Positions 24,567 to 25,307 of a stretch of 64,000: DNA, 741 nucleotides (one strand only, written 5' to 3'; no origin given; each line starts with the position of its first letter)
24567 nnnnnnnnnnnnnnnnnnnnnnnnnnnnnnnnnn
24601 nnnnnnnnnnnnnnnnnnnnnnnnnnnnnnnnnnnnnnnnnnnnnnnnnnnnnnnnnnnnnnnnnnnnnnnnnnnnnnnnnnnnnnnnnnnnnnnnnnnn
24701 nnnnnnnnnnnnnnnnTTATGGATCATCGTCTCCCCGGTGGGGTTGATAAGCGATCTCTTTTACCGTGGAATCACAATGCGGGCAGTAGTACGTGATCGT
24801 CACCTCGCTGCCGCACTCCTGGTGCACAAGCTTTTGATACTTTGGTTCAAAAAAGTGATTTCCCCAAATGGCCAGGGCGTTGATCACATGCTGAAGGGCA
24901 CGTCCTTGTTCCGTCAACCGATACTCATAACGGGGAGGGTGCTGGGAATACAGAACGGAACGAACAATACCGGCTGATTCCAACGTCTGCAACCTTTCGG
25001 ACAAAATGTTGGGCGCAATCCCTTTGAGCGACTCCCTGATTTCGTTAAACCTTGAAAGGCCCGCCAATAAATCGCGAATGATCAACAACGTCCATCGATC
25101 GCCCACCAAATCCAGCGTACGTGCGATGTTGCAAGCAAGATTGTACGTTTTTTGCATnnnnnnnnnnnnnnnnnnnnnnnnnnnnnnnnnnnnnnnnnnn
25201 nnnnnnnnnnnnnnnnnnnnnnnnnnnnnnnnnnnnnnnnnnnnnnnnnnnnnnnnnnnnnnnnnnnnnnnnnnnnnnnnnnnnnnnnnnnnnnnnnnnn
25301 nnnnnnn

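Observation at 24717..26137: AT-rich two-gene insertion between rluD and pyrR: HxlR-type regulator with Cys-rich tail and a divergent MBL-fold hydrolase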

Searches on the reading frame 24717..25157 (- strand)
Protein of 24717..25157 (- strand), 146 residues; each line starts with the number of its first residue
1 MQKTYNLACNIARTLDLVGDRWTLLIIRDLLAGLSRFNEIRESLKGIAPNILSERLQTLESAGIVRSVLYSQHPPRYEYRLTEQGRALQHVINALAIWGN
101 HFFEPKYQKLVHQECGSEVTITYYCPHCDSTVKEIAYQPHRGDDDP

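Call 4: search_protein_families(library=pfam, proteins=[window:24717-25157:-], max_evalue=0.01)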
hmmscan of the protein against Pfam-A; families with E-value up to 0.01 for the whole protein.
window:24717-25157:- (146 aa): 3 families
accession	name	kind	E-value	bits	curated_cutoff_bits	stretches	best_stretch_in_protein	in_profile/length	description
PF01638.23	HxlR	-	7.9e-27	93.4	20.8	1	17-105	1-89/91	HxlR-like helix-turn-helix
PF13601.12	HTH_34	-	0.00046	20.7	27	1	36-87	16-67/80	Winged helix DNA-binding domain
PF03551.20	PadR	-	0.0019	18.6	27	1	54-87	36-71/75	Transcriptional regulator PadR-like family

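Call 5: search_protein_families(library=ncbifam, proteins=[window:24717-25157:-], max_evalue=0.01)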
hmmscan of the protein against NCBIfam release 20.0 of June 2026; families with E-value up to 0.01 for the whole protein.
window:24717-25157:- (146 aa): 2 families
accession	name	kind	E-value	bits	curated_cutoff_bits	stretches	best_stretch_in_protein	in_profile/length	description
NF047364.1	redox_TF_RrpB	exception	4.4e-24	84.7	175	1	6-102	2-103/105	MarR family transcription factor RrpB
NF047367.1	redox_TF_RrpA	exception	6.1e-13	48.9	185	1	8-100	5-98/101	MarR family transcription factor RrpA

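Call 7: find_encoding_contigs(protein=window:24717-25157:-, flank=8000, max_places=8)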
Protein window:24717-25157:- (146 aa): 5 contigs read that carry it; 4 places shown.
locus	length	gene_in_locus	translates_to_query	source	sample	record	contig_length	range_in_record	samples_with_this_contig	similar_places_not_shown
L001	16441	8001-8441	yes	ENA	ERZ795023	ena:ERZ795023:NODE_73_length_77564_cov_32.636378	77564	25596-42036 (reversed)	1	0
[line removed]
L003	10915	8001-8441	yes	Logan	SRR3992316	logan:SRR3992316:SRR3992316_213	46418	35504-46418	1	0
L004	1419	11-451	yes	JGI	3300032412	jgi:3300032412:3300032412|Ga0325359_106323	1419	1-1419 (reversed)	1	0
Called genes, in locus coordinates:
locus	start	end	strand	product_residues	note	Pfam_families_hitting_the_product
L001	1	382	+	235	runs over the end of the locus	PF01168:Ala_racemase_N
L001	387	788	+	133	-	PF04472:SepF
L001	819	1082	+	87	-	PF02325:CCB3_YggT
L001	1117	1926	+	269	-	PF21278:YlmH_1st, PF17774:YlmH_RBD, PF01479:S4 (weak)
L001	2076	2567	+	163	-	PF05103:DivIVA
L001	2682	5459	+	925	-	PF00133:tRNA-synt_1, PF09334:tRNA-synt_1g, PF01406:tRNA-synt_1e (weak), PF08264:Anticodon_1, PF06827:zf-FPG_IleRS (weak)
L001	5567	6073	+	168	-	PF01252:Peptidase_A8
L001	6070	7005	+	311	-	PF01479:S4, PF00849:PseudoU_synth_2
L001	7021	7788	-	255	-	PF13483:Lactamase_B_3, PF12706:Lactamase_B_2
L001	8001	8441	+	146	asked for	PF01638:HxlR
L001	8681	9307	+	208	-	PF00156:Pribosyltran, PF14681:UPRTase (weak)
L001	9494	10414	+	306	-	PF02729:OTCace_N, PF00185:OTCace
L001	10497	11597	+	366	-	PF00988:CPSase_sm_chain, PF00117:GATase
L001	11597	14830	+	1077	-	PF25596:CPSase_L_D1, PF02222:ATP-grasp, PF02786:CPSase_L_D2, PF02787:CPSase_L_D3, PF25596:CPSase_L_D1, PF01071:GARS_A, PF02222:ATP-grasp, PF02655:ATP-grasp_3, +7 more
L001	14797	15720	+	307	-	PF10418:DHODB_Fe-S_bind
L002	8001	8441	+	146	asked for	PF01638:HxlR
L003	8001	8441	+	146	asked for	PF01638:HxlR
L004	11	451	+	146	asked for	PF01638:HxlR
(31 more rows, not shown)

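Call 8: find_homologous_proteins(query=window:24717-25157:-, max_evalue=0.00001)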
Query window:24717-25157:- (146 aa): 1487 proteins with E <= 0.00001 among 1515 candidates; the best 120 are listed.
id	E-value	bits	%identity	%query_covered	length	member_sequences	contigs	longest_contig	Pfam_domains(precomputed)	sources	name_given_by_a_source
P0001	5.4e-93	327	98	100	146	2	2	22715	PF01638.24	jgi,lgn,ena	-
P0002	2.4e-65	237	77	95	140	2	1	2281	PF01638.24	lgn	-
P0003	1.6e-61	225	72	95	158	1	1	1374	PF01638.24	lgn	-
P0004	2.2e-61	224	72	93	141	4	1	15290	PF01638.24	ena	-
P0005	9.1e-61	222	69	96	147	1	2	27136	PF01638.24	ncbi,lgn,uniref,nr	ncbi:winged helix-turn-helix transcriptional regulator [Effusibacillus lacus]|uniref:Transcriptional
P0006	5.4e-60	220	68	97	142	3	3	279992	PF01638.24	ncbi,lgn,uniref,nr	ncbi:winged helix-turn-helix transcriptional regulator [Aneurinibacillus tyrosinisolvens]|uniref:win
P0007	9.7e-59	215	66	94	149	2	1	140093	PF01638.24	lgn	-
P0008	4.0e-58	213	67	95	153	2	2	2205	PF01638.24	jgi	jgi:DNA-binding HxlR family transcriptional regulator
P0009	9.7e-57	209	67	95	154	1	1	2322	PF01638.24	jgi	jgi:DNA-binding HxlR family transcriptional regulator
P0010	1.6e-56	208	63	98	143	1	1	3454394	PF01638.24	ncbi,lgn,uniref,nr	ncbi:winged helix-turn-helix transcriptional regulator [Effusibacillus dendaii]|uniref:HTH hxlR-type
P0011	1.5e-55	205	63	95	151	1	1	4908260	PF01638.24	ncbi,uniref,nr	ncbi:helix-turn-helix transcriptional regulator [Brevibacillus humidisoli]|uniref:winged helix-turn-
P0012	2.7e-55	204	63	95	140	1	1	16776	PF01638.24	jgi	jgi:DNA-binding HxlR family transcriptional regulator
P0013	2.7e-55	204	64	95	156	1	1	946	PF01638.24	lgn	-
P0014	5.1e-55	203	62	95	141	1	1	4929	PF01638.24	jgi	jgi:DNA-binding HxlR family transcriptional regulator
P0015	7.8e-55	203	62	95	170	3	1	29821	PF01638.24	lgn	-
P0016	1.5e-54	202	62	97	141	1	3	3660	PF01638.24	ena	-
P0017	2.8e-54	201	62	95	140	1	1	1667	PF01638.24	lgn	-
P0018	2.8e-54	201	61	96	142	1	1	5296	PF01638.24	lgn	-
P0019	3.7e-54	201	62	95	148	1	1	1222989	PF01638.24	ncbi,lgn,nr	ncbi:MAG: helix-turn-helix transcriptional regulator [Brevibacillus sp.]|nr:helix-turn-helix transcr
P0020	3.9e-54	201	62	95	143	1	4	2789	PF01638.24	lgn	-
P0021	4.0e-54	201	62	95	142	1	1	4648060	PF01638.24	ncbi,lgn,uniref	ncbi:winged helix-turn-helix transcriptional regulator [Neobacillus sp. D3-1R]|uniref:winged helix-t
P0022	5.1e-54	200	61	96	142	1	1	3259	PF01638.24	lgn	-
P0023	6.5e-54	200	62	92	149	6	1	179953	PF01638.24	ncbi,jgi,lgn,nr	ncbi:MAG TPA: helix-turn-helix domain-containing protein [Candidatus Bathyarchaeia archaeon]|nr:heli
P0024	9.9e-54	199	63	93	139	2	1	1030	PF01638.24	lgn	-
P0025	1.7e-53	198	61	94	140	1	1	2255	PF01638.24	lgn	-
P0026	3.3e-53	198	59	99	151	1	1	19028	PF01638.24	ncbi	-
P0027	1.4e-52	196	57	95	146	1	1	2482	PF01638.24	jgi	jgi:DNA-binding HxlR family transcriptional regulator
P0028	1.7e-52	195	60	93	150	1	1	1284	PF01638.24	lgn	-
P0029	3.7e-52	194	61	100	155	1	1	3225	PF01638.24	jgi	jgi:DNA-binding HxlR family transcriptional regulator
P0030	4.5e-52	194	58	99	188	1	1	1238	PF01638.24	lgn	-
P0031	4.8e-52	194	60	95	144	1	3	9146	PF01638.24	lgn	-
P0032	2.5e-51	191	64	89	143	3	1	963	PF01638.24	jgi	jgi:DNA-binding HxlR family transcriptional regulator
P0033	2.5e-51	191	57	99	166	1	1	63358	PF01638.24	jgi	jgi:DNA-binding HxlR family transcriptional regulator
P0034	2.8e-51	191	60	94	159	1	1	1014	PF01638.24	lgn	-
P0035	4.7e-51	191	63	92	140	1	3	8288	PF01638.24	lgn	-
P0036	5.6e-51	190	63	92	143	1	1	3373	PF01638.24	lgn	-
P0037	1.2e-50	189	60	92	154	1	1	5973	PF01638.24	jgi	jgi:DNA-binding HxlR family transcriptional regulator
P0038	2.3e-50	188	58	99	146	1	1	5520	PF01638.24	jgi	jgi:DNA-binding HxlR family transcriptional regulator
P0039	2.4e-50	188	61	90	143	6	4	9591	PF01638.24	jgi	jgi:DNA-binding HxlR family transcriptional regulator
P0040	1.7e-49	186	56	95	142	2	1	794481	PF01638.24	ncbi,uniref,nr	ncbi:helix-turn-helix domain-containing protein [Bacillus sp. FJAT-29814]|uniref:winged helix-turn-h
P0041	4.0e-49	184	59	91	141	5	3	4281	PF01638.24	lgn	-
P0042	5.6e-49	184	54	99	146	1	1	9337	PF01638.24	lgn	-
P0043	9.8e-49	183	59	91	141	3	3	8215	PF01638.24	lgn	-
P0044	1.3e-48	183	55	95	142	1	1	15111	PF01638.24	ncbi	ncbi:winged helix-turn-helix transcriptional regulator [Fredinandcohnia humi]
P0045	1.4e-48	182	55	95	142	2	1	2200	PF01638.24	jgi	jgi:DNA-binding HxlR family transcriptional regulator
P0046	2.9e-48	182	58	93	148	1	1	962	PF01638.24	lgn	-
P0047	4.5e-48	181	54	95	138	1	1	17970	PF01638.24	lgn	-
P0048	4.7e-48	181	57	95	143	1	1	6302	PF01638.24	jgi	jgi:DNA-binding HxlR family transcriptional regulator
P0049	9.5e-48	180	59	95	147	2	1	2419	PF01638.24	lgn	-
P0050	2.8e-44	169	51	95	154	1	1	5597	PF01638.24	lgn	-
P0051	6.4e-41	158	52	100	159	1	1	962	PF01638.24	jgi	jgi:DNA-binding HxlR family transcriptional regulator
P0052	8.8e-41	157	54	91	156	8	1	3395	PF01638.24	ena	-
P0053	9.6e-41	157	56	91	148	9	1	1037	PF01638.24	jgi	jgi:DNA-binding HxlR family transcriptional regulator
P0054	1.2e-40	157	51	95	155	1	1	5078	PF01638.24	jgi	jgi:DNA-binding HxlR family transcriptional regulator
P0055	1.4e-40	157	51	99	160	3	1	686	PF01638.24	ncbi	-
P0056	2.0e-40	156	50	100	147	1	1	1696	PF01638.24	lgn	-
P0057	2.7e-40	156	52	100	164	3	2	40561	PF01638.24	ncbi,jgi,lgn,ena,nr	ncbi:MAG TPA: helix-turn-helix domain-containing protein [Candidatus Methylomirabilis sp.]|nr:helix-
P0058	2.8e-40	156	50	98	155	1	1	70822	PF01638.24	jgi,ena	-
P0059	3.4e-40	155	52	97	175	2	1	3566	PF01638.24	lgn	-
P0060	5.1e-40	155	52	97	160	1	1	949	PF01638.24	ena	-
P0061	5.8e-40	155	55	91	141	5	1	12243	PF01638.24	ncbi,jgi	jgi:DNA-binding HxlR family transcriptional regulator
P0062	6.2e-40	154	54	95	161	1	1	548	PF01638.24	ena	-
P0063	6.5e-40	154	53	91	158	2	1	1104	PF01638.24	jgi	jgi:DNA-binding HxlR family transcriptional regulator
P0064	8.9e-40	154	51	100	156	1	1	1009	PF01638.24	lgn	-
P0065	9.7e-40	154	54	90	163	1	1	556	PF01638.24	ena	-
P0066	1.4e-39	153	53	91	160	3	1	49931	PF01638.24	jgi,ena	-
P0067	1.4e-39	153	52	97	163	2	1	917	PF01638.24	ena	-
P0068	1.8e-39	153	53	90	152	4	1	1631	PF01638.24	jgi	jgi:DNA-binding HxlR family transcriptional regulator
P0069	2.1e-39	153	53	91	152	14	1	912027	PF01638.24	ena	-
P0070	2.4e-39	153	53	95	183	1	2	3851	PF01638.24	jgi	jgi:DNA-binding HxlR family transcriptional regulator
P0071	2.5e-39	153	54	91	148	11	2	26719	PF01638.24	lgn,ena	-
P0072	2.9e-39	152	50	97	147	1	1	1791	PF01638.24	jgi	jgi:DNA-binding HxlR family transcriptional regulator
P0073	3.8e-39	152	51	95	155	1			PF01638.24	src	-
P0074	4.7e-39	152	54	91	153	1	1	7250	PF01638.24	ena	-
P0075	5.0e-39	152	52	88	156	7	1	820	PF01638.24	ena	-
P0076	5.4e-39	151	54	91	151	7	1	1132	PF01638.24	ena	-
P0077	9.0e-39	151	56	97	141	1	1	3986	PF01638.24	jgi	jgi:DNA-binding HxlR family transcriptional regulator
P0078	1.3e-38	150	49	100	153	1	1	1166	PF01638.24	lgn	-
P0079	1.4e-38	150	53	95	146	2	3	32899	PF01638.24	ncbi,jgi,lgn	jgi:DNA-binding HxlR family transcriptional regulator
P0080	2.0e-38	150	51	95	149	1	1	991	PF01638.24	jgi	jgi:DNA-binding HxlR family transcriptional regulator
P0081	2.4e-38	149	54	90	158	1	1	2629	PF01638.24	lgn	-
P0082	2.8e-38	149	50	97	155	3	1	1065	PF01638.24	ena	-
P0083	3.1e-38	149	51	97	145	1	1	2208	PF01638.24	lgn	-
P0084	3.5e-38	149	51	95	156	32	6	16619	PF01638.24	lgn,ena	-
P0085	3.7e-38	149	53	91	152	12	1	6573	PF01638.24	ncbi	-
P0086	4.3e-38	148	51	90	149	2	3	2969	PF01638.24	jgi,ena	jgi:DNA-binding HxlR family transcriptional regulator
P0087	4.9e-38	148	49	100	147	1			PF01638.24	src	-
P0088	5.3e-38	148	52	91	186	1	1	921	PF01638.24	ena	-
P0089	5.7e-38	148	50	91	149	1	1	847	PF01638.24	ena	-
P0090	7.0e-38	148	50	91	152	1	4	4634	PF01638.24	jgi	jgi:DNA-binding HxlR family transcriptional regulator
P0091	7.1e-38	148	49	98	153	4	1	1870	PF01638.24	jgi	jgi:DNA-binding HxlR family transcriptional regulator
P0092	1.0e-37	147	51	91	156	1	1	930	PF01638.24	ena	-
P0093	1.1e-37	147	50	91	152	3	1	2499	PF01638.24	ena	-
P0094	1.3e-37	147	51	91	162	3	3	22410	PF01638.24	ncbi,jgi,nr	ncbi:MAG TPA: helix-turn-helix domain-containing protein [Methylomirabilota bacterium]|jgi:DNA-bindi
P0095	1.5e-37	147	50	91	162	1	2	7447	PF01638.24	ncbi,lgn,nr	ncbi:MAG: helix-turn-helix transcriptional regulator [Candidatus Rokubacteria bacterium]|nr:helix-tu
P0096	1.6e-37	147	53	97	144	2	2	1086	PF01638.24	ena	-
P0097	1.7e-37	147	53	88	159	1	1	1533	PF01638.24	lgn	-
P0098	2.0e-37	146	50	91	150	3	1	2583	PF01638.24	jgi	jgi:DNA-binding HxlR family transcriptional regulator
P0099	2.0e-37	146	54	91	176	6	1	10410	PF01638.24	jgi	jgi:DNA-binding HxlR family transcriptional regulator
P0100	2.2e-37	146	51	95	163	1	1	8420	PF01638.24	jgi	jgi:DNA-binding HxlR family transcriptional regulator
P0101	2.5e-37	146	51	97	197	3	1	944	PF01638.24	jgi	jgi:DNA-binding HxlR family transcriptional regulator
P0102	2.8e-37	146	53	91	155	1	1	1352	PF01638.24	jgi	jgi:DNA-binding HxlR family transcriptional regulator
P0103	3.5e-37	146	52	90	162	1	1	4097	PF01638.24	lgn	-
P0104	3.7e-37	145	53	97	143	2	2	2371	PF01638.24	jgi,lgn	jgi:DNA-binding HxlR family transcriptional regulator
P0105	4.1e-37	145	52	90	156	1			PF01638.24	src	-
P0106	4.2e-37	145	50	91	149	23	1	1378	PF01638.24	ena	-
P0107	4.6e-37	145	55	88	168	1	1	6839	PF01638.24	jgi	jgi:DNA-binding HxlR family transcriptional regulator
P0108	6.3e-37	145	51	90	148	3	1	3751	PF01638.24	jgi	jgi:DNA-binding HxlR family transcriptional regulator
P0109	7.2e-37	145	50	96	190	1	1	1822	PF01638.24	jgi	jgi:DNA-binding HxlR family transcriptional regulator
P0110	7.6e-37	144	52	91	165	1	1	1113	PF01638.24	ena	-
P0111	9.9e-37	144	52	98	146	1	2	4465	PF01638.24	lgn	-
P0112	1.0e-36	144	51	90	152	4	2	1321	PF01638.24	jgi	jgi:DNA-binding HxlR family transcriptional regulator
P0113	1.4e-36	144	50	91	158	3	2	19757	PF01638.24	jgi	jgi:DNA-binding HxlR family transcriptional regulator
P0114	1.5e-36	144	50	95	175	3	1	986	PF01638.24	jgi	jgi:DNA-binding HxlR family transcriptional regulator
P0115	1.7e-36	143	50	91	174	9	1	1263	PF01638.24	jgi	jgi:DNA-binding HxlR family transcriptional regulator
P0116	1.8e-36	143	50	95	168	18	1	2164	PF01638.24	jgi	jgi:DNA-binding HxlR family transcriptional regulator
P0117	2.6e-36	143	50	90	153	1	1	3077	PF01638.24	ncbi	-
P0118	5.3e-36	142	53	90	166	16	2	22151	PF01638.24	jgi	jgi:DNA-binding HxlR family transcriptional regulator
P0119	5.5e-36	142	51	91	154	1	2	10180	PF01638.24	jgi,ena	-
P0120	5.9e-36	142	49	90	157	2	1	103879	PF01638.24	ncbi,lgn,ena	-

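Call 10: find_related_loci(query=A1, collection=genome_contigs, flank=6000)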
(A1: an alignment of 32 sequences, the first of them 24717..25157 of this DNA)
Query A1 (146 aa) in genome_contigs; peptide patterns used: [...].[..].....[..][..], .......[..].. (x = any residue, [..] = any of these).
600 stretches matched a pattern (row limit reached: there are more); 596 encode a relative of the query (tblastn E <= 1e-3); the best 80 are kept; 80 distinct loci.
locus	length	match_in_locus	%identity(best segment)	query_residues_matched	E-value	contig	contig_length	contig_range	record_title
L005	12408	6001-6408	54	1-136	3e-51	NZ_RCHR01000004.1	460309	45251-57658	Oceanobacillus piezotolerans strain YLB-02 NODE_4_length_460309_cov_44.441480, whole genome shotgun sequence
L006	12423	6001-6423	52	1-142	4e-45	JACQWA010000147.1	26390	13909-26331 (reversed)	MAG: Candidatus Rokuibacteriota bacterium isolate NC_groundwater_1477_Ag_S-0.65um_67_43 S_p65_S5_coassembly_k141_1772765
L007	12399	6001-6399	50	1-133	2e-44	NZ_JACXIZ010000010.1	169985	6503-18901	Paenibacillus sabuli strain IB182496 Contig_10, whole genome shotgun sequence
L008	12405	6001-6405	51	5-139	1e-44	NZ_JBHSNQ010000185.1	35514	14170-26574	Ureibacillus suwonensis strain KACC 11287 soapdenovo_K_127_185, whole genome shotgun sequence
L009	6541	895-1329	48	1-146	3e-43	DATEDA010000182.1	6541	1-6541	MAG TPA_asm: Burkholderiales bacterium isolate SMAG_U8286 k141_1611083, whole genome shotgun sequence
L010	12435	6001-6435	47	1-146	8e-43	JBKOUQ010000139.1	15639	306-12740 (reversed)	MAG: Candidatus Methylomirabilota bacterium isolate GM_HAYS_MAG_00022 GM_HAYS_000000501162, whole genome shotgun sequenc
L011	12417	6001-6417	48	1-139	1e-42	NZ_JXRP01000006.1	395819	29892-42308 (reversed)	Jeotgalibacillus soli strain P9 contig00006, whole genome shotgun sequence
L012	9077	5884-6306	48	1-142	3e-42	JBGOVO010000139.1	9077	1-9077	MAG: Candidatus Methylomirabilia bacterium isolate OBJ_0618_7090110_113 k141_11274670_length_9077_cov_14.1778, whole gen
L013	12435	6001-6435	48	1-139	7e-41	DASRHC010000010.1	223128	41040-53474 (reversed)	MAG TPA_asm: Candidatus Methylomirabilota bacterium isolate SMAG_U10074 k141_1000635, whole genome shotgun sequence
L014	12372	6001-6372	54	4-128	1e-39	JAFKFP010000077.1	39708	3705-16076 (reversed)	Bacterium isolate SCN18_30_10_14_R2_B_64_8_A SCN18_30_10_14_R2_B_scaffold_2535, whole genome shotgun sequence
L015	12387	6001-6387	48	1-130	2e-39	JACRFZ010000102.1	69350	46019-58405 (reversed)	MAG: Candidatus Melainabacteria bacterium isolate NC_groundwater_1738_Pr3_B-0.1um_53_12 SR-2_scaffold_141_3593721, whole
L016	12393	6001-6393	47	1-132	1e-38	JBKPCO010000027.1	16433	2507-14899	MAG: Candidatus Methylomirabilota bacterium isolate GB_EKS_MAG_00049 GB_EKS_000000976545, whole genome shotgun sequence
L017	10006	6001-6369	50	1-124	3e-38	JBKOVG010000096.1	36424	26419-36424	MAG: Candidatus Methylomirabilota bacterium isolate GM_EKS_MAG_00050 GM_EKS_000000230349, whole genome shotgun sequence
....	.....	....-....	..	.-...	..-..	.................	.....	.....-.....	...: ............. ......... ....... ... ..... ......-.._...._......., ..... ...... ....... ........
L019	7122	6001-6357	50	9-128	8e-37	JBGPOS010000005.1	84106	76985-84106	MAG: Tepidiformaceae bacterium isolate OBJ_0618_7090110_186 k141_2026258_length_84106_cov_46.9649, whole genome shotgun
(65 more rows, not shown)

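Call 11: search_solved_structures(query=window:24717-25157:-, max_evalue=0.001, show_alignments=2)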
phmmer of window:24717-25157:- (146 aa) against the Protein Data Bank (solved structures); distinct sequences matched with E-value up to 0.001: 16.
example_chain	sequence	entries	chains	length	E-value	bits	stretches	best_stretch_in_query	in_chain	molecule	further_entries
4gcv_A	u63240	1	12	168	5.6e-22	81.5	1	3-115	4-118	Putative transcription protein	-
2f2e_A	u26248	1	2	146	1.4e-21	80.3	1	7-119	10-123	PA1607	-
2hzt_A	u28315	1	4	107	5.4e-17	65.4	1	12-101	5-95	Putative HTH-type transcriptional regulator ytcD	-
4a5m_A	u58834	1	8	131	4e-16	62.5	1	8-100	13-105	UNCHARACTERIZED HTH-TYPE TRANSCRIPTIONAL REGULATOR YYBR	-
7kd3_A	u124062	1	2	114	1.1e-15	61.1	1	6-104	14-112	Putative transcriptional regulator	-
4a5n_A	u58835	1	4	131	3e-15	59.7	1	11-100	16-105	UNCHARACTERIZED HTH-TYPE TRANSCRIPTIONAL REGULATOR YYBR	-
1z7u_A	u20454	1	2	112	3e-15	59.7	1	10-106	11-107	hypothetical protein EF0647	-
5hs7_A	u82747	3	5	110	5e-15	59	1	13-106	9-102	HTH-type transcriptional regulator YodB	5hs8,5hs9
7bze_A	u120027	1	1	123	2.4e-13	53.5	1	8-104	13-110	HTH-type transcriptional activator HxlR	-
7bzd_A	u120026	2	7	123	4.3e-13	52.7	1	8-104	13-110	HTH-type transcriptional activator HxlR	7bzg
2fsw_A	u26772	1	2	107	5.8e-12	49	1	6-99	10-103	PG_0823 protein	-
1yyv_A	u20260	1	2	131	1e-11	48.3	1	9-98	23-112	putative transcriptional regulator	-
9wvg_C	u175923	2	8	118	2.9e-09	40.3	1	13-100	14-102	Uncharacterized HTH-type transcriptional regulator YdzF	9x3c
4hqm_A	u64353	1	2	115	1.7e-07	34.6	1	11-104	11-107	QsrR protein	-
4hqe_A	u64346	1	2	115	3.4e-07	33.6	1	11-104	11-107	Transcriptional regulator QsrR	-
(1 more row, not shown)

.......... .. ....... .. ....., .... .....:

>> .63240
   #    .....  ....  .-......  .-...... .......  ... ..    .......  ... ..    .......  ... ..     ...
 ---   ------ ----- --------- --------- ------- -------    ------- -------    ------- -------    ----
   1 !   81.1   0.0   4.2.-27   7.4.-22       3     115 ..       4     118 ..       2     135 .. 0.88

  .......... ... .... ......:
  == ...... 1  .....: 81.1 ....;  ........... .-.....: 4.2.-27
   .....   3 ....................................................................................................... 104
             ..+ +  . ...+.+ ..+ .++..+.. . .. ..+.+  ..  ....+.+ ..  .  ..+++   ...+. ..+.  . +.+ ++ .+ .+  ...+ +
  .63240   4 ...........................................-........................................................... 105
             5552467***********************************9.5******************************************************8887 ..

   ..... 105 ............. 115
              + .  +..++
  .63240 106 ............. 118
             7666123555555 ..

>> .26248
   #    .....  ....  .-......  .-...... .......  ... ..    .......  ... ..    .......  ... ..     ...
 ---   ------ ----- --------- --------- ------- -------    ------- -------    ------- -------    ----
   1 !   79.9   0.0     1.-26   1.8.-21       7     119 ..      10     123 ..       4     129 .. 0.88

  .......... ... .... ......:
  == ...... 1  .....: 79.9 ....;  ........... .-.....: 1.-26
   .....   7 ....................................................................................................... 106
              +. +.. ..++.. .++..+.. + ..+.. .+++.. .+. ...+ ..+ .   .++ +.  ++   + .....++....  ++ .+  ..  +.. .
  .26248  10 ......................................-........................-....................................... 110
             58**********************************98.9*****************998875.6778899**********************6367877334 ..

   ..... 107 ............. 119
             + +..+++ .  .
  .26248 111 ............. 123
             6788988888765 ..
